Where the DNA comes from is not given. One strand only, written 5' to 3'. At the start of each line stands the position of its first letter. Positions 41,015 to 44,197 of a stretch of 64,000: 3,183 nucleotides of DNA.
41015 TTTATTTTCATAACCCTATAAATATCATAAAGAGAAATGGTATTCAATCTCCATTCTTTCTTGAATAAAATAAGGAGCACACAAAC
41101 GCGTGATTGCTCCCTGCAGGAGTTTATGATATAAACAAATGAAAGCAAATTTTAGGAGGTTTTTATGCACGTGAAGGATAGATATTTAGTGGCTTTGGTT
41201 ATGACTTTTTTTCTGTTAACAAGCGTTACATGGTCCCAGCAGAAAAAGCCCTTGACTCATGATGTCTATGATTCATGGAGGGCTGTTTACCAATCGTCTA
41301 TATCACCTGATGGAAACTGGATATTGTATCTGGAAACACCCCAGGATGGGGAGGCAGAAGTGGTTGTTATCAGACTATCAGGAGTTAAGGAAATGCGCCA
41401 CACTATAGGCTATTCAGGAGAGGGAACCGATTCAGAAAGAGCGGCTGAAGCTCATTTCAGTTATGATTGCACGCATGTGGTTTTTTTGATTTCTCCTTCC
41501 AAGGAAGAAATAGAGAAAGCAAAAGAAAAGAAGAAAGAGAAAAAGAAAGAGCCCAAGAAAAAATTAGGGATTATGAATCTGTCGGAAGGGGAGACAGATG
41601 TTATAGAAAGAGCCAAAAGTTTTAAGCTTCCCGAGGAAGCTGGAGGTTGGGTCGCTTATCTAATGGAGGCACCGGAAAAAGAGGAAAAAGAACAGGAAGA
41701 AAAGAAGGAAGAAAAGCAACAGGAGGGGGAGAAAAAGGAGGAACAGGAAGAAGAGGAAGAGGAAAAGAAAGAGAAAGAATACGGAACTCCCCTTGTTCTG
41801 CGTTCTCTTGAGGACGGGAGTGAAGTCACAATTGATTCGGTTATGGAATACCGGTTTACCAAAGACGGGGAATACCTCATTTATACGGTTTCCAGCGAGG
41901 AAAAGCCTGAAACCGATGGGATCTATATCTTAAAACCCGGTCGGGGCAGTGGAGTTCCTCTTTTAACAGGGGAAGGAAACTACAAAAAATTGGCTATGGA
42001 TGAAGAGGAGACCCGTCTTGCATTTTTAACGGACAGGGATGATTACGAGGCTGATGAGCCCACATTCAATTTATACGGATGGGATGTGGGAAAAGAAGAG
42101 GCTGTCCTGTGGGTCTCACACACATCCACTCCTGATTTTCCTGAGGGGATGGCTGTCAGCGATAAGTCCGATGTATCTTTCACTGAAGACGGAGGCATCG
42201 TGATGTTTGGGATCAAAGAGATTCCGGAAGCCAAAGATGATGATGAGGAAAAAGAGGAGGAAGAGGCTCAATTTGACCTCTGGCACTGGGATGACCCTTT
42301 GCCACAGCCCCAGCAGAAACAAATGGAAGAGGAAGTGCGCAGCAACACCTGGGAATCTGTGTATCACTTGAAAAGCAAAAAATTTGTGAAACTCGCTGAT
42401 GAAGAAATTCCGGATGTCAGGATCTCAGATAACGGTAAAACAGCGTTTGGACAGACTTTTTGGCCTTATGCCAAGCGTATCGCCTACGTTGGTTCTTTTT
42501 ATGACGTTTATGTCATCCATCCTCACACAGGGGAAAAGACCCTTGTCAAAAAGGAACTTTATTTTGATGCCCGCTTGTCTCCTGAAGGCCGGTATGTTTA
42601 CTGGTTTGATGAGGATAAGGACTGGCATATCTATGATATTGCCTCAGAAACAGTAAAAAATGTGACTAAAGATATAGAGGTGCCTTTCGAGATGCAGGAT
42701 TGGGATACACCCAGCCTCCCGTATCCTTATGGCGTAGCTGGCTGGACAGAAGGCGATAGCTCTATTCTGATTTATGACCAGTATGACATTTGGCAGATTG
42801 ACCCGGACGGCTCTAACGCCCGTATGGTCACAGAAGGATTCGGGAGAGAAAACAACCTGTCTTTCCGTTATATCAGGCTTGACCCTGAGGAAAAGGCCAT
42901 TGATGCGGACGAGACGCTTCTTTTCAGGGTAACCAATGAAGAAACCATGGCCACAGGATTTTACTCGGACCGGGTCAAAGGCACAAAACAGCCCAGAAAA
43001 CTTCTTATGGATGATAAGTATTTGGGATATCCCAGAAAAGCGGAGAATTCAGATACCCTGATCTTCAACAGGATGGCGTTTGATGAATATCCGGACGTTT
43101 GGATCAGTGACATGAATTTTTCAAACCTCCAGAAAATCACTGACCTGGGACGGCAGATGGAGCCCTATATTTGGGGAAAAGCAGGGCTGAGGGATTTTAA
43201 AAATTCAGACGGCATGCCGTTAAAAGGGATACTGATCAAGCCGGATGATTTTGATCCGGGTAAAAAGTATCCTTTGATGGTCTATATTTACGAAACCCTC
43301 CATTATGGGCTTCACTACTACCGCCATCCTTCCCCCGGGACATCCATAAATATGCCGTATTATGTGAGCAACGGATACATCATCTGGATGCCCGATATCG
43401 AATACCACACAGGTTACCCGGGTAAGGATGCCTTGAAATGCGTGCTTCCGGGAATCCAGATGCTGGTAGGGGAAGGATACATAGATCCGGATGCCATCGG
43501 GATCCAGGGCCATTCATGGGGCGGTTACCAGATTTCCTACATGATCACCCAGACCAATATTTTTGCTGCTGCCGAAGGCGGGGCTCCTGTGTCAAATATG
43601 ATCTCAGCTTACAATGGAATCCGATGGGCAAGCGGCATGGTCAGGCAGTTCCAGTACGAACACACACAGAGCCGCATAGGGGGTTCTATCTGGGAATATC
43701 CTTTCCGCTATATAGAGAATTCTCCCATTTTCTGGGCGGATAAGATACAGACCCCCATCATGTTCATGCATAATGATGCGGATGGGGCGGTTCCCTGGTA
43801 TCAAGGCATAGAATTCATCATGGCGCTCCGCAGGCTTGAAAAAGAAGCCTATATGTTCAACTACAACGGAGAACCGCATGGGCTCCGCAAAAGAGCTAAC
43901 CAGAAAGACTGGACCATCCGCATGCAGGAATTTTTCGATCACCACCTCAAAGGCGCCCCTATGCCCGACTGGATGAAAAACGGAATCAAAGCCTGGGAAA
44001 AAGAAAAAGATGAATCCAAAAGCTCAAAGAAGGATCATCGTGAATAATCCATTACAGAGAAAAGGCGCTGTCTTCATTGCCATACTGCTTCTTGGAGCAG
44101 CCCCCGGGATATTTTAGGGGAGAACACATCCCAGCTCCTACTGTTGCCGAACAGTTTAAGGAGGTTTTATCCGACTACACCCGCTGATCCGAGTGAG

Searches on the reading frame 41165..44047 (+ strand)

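Call 69: search_protein_families(library=pfam, proteins=[window:41165-44047:+], max_evalue=0.000001)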
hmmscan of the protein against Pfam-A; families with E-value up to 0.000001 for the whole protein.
window:41165-44047:+ (960 aa): 1 family
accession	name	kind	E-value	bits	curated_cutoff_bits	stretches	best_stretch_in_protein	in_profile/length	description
PF00326.27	Peptidase_S9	-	2e-23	83.4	22.6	1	760-930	48-212/213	Prolyl oligopeptidase family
